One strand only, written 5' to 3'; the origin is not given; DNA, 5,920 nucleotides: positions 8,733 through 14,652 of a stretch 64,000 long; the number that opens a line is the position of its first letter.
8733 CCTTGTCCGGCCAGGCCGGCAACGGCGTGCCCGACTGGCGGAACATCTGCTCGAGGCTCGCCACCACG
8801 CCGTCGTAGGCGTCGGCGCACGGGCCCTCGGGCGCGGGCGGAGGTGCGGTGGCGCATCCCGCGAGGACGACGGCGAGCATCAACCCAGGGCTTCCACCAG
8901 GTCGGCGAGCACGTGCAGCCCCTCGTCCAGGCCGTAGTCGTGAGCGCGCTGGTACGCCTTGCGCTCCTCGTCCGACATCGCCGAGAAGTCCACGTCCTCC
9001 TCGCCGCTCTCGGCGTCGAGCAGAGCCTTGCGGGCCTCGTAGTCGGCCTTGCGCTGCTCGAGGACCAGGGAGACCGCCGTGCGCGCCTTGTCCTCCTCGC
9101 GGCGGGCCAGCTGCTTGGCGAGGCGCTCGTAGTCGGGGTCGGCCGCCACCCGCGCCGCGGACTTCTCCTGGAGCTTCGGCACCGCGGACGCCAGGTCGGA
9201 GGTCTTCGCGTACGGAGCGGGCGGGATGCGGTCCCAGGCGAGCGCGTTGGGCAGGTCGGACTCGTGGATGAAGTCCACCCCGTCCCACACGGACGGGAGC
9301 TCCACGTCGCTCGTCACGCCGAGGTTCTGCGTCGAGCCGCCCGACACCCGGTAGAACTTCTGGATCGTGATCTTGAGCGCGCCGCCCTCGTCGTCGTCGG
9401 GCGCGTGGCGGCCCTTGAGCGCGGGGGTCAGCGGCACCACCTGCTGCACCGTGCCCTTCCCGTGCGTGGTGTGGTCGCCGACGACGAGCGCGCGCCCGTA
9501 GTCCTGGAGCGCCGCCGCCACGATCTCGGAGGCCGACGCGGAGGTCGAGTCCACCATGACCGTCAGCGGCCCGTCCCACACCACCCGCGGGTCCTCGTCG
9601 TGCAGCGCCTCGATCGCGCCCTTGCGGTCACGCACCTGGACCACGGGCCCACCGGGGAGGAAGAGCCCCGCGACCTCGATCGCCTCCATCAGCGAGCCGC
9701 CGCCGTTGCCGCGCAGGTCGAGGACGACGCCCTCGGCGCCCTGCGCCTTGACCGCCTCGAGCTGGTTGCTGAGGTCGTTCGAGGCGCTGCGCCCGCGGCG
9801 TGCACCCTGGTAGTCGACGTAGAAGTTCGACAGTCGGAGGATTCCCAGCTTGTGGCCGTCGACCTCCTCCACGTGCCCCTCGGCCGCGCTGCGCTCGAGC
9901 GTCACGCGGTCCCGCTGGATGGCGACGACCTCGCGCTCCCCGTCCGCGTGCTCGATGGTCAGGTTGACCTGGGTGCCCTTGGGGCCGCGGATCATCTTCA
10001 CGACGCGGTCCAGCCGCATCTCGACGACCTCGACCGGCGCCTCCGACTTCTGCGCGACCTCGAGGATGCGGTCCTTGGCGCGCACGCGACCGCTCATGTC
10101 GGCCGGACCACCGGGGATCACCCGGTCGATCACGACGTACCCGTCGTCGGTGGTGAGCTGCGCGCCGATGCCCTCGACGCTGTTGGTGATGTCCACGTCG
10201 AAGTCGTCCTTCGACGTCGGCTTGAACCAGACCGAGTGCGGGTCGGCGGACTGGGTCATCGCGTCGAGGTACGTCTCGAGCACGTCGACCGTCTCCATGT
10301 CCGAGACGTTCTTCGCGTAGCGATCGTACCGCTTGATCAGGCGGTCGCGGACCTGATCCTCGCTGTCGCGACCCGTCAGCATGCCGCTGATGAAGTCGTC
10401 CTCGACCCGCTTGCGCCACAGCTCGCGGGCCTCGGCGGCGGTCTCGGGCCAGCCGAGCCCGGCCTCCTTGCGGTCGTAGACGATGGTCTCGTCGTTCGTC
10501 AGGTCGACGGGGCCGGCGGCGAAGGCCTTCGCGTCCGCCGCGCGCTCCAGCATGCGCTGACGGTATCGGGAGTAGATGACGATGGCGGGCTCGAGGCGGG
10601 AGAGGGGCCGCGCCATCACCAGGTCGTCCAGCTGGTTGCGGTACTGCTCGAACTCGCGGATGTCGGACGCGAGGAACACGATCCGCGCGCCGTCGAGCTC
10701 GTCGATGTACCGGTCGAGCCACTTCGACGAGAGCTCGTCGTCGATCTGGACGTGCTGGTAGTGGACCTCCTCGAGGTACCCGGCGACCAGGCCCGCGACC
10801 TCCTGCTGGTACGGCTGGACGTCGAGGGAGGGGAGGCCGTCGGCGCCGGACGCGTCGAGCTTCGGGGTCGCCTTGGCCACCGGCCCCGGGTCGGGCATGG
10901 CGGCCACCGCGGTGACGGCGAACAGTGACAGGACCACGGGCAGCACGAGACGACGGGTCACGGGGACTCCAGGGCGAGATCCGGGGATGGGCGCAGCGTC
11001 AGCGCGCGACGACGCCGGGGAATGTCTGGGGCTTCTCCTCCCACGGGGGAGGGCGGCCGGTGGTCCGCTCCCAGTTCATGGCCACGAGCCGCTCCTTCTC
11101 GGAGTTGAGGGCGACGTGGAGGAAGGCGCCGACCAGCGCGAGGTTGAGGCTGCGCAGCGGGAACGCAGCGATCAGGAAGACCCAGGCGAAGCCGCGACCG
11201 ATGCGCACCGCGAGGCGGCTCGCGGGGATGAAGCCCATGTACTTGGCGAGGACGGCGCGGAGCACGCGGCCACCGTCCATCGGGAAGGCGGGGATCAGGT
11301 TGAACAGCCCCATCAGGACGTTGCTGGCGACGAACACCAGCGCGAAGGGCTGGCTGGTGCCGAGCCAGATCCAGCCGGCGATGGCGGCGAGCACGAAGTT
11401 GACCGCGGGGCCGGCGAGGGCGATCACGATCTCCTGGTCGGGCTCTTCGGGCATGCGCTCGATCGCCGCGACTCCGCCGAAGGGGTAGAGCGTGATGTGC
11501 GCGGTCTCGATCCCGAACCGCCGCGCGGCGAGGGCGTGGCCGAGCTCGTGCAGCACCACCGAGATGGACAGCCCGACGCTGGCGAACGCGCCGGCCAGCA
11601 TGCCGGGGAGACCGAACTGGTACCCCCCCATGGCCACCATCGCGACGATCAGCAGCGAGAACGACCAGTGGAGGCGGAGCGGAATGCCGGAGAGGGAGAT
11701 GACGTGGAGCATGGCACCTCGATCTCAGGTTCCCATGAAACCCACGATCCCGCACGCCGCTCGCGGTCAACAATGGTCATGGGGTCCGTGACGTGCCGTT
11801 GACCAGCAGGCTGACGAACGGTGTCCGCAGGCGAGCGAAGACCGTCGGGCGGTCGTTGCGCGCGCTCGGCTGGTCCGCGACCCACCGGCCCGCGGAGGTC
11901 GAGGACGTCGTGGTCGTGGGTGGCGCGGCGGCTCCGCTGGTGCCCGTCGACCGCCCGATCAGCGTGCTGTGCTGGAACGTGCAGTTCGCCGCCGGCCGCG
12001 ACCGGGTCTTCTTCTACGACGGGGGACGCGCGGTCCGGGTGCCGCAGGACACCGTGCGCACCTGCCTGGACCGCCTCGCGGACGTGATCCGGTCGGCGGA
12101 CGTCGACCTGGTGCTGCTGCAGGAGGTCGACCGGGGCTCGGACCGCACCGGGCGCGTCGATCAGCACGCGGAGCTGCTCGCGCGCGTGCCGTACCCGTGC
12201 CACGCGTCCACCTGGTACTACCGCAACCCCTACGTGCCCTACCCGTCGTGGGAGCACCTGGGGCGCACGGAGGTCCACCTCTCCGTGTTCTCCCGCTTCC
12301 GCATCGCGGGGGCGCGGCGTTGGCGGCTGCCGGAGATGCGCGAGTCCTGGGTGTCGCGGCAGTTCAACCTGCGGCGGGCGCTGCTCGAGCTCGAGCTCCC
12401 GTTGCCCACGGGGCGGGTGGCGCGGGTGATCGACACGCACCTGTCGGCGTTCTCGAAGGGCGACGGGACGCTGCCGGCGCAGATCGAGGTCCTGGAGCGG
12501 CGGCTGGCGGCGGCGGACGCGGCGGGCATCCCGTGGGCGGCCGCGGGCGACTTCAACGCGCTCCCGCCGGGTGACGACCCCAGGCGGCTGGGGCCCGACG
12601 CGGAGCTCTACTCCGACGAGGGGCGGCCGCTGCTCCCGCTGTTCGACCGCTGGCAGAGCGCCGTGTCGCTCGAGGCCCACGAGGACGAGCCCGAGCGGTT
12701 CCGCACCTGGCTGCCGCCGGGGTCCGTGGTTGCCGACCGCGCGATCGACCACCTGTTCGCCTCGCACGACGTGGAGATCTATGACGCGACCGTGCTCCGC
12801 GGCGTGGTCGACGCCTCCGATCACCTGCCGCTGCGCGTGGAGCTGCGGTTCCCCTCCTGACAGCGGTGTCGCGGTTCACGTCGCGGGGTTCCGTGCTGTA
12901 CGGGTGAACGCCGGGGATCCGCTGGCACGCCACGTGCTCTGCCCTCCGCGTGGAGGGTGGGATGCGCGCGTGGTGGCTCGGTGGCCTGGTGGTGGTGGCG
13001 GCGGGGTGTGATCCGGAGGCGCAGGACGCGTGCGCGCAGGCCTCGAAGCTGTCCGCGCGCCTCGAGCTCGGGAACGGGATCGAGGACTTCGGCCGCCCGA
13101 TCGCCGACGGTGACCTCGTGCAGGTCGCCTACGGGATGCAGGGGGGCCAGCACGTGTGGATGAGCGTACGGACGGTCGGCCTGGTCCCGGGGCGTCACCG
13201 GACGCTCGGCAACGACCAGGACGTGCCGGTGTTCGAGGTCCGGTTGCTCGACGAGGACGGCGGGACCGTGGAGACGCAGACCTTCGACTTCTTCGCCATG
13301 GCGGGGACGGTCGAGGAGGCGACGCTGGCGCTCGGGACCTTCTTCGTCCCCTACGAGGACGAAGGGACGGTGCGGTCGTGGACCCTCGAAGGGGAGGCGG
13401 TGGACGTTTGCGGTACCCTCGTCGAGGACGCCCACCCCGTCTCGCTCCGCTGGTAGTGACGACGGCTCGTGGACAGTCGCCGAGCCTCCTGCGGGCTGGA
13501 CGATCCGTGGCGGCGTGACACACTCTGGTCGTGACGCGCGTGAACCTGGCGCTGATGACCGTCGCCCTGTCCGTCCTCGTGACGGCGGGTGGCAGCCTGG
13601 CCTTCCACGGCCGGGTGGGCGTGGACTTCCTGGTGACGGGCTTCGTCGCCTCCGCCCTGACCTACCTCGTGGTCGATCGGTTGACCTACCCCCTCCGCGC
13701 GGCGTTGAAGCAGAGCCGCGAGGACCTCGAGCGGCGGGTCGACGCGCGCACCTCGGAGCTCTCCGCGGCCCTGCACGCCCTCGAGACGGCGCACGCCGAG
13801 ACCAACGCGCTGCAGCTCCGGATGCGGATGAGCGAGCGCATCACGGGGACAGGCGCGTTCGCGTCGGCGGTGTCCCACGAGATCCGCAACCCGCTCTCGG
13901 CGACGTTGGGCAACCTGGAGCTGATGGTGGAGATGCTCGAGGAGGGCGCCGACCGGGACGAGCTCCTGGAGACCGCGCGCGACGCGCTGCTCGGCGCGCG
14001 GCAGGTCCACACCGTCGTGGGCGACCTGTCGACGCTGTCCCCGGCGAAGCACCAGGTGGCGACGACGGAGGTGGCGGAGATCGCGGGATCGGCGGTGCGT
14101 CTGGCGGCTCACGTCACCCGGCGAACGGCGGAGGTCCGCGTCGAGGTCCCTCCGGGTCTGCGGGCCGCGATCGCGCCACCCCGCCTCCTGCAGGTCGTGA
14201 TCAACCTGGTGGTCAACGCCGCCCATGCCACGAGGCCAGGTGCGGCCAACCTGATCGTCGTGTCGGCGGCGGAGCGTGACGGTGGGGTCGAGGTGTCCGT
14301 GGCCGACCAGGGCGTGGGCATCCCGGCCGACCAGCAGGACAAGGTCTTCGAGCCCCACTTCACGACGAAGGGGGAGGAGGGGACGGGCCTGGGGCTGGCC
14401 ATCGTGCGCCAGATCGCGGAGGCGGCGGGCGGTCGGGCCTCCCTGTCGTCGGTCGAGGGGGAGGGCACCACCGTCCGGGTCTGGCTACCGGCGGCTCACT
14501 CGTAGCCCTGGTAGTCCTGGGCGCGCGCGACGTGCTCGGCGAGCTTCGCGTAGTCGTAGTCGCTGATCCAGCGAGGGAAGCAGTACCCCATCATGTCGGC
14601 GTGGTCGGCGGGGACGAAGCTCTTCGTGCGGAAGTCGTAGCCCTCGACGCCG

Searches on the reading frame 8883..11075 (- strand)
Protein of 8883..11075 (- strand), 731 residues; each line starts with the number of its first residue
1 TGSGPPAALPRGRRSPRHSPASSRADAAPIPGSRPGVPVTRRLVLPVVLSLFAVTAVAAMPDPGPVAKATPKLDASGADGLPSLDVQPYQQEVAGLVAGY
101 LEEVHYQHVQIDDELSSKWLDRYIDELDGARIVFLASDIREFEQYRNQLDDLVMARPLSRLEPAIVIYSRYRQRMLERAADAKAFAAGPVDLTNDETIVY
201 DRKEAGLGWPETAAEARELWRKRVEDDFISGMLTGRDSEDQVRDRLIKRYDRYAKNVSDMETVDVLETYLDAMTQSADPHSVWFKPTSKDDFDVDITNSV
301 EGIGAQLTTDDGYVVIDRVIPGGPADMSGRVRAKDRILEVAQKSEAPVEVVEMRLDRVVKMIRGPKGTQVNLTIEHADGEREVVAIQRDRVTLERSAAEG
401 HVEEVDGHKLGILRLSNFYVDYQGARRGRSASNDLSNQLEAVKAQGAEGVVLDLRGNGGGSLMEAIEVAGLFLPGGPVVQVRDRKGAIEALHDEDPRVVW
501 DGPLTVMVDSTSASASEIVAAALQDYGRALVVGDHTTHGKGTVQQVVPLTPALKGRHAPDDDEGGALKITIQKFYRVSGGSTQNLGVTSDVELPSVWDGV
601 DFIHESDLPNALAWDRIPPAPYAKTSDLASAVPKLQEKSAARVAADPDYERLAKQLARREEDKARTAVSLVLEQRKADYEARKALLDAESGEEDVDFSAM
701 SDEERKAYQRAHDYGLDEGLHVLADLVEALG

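Call 89: search_protein_families(library=pfam, proteins=[window:8883-11075:-], max_evalue=0.0001)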
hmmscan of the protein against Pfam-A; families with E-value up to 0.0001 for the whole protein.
window:8883-11075:- (731 aa): 6 families
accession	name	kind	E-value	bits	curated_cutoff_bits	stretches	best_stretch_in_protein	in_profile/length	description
PF17804.6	TSP_NTD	-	4.4e-47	161.2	26.4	1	99-286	3-187/188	Tail specific protease N-terminal domain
PF03572.23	Peptidase_S41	-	1.8e-45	155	24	1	409-592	1-164/165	Peptidase family S41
PF11818.13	DUF3340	-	1.7e-25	90.4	28.6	1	604-727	7-154/155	C-terminal domain of tail specific protease (DUF3340)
PF00595.29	PDZ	-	6e-11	43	23.2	1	299-375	8-81/81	PDZ domain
PF17820.7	PDZ_6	-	9.6e-06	25.7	27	1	315-375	1-53/54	PDZ domain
PF13180.12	PDZ_2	-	7.9e-05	23.3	27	0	302-382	2-75/80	PDZ domain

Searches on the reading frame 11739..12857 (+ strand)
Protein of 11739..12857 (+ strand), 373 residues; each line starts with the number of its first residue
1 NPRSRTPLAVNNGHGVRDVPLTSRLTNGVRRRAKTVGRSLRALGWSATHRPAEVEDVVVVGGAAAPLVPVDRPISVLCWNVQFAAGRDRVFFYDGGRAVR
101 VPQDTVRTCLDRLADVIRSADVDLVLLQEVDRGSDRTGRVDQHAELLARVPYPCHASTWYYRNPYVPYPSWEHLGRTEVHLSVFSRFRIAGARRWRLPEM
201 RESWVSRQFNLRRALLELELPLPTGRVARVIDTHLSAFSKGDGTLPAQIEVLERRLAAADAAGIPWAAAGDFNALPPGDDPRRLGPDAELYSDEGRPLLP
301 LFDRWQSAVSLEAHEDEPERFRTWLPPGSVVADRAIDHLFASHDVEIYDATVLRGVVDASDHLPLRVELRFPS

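Call 89: search_protein_families(library=pfam, proteins=[window:11739-12857:+], max_evalue=0.0001)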
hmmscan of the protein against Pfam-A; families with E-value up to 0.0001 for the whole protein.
window:11739-12857:+ (373 aa): 1 family
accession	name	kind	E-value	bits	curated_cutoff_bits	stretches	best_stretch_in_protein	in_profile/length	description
PF03372.29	Exo_endo_phos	-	4.8e-15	56.3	24.5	1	79-362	3-225/225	Endonuclease/Exonuclease/phosphatase family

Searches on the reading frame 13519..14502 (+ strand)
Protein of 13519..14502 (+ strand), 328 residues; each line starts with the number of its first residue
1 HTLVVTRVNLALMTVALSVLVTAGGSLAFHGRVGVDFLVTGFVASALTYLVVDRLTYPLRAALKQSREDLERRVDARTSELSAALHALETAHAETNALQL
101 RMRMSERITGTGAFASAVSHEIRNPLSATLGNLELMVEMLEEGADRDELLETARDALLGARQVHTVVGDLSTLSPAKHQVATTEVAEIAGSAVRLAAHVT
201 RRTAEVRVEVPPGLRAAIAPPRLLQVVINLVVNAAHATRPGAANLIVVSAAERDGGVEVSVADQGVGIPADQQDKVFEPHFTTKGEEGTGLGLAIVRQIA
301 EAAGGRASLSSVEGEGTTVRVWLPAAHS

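Call 89: search_protein_families(library=pfam, proteins=[window:13519-14502:+], max_evalue=0.0001)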
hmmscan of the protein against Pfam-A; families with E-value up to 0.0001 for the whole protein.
window:13519-14502:+ (328 aa): 3 families
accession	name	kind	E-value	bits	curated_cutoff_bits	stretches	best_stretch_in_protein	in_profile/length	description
PF02518.31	HATPase_c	-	1.8e-26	93.2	26.4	1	220-326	3-110/111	Histidine kinase-, DNA gyrase B-, and HSP90-like ATPase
PF00512.31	HisKA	-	6.5e-09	36.2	26.9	1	113-174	4-61/66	His Kinase A (phospho-acceptor) domain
PF13581.12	HATPase_c_2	-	1.7e-06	28.5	27.4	1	229-321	38-125/127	Histidine kinase-like ATPase domain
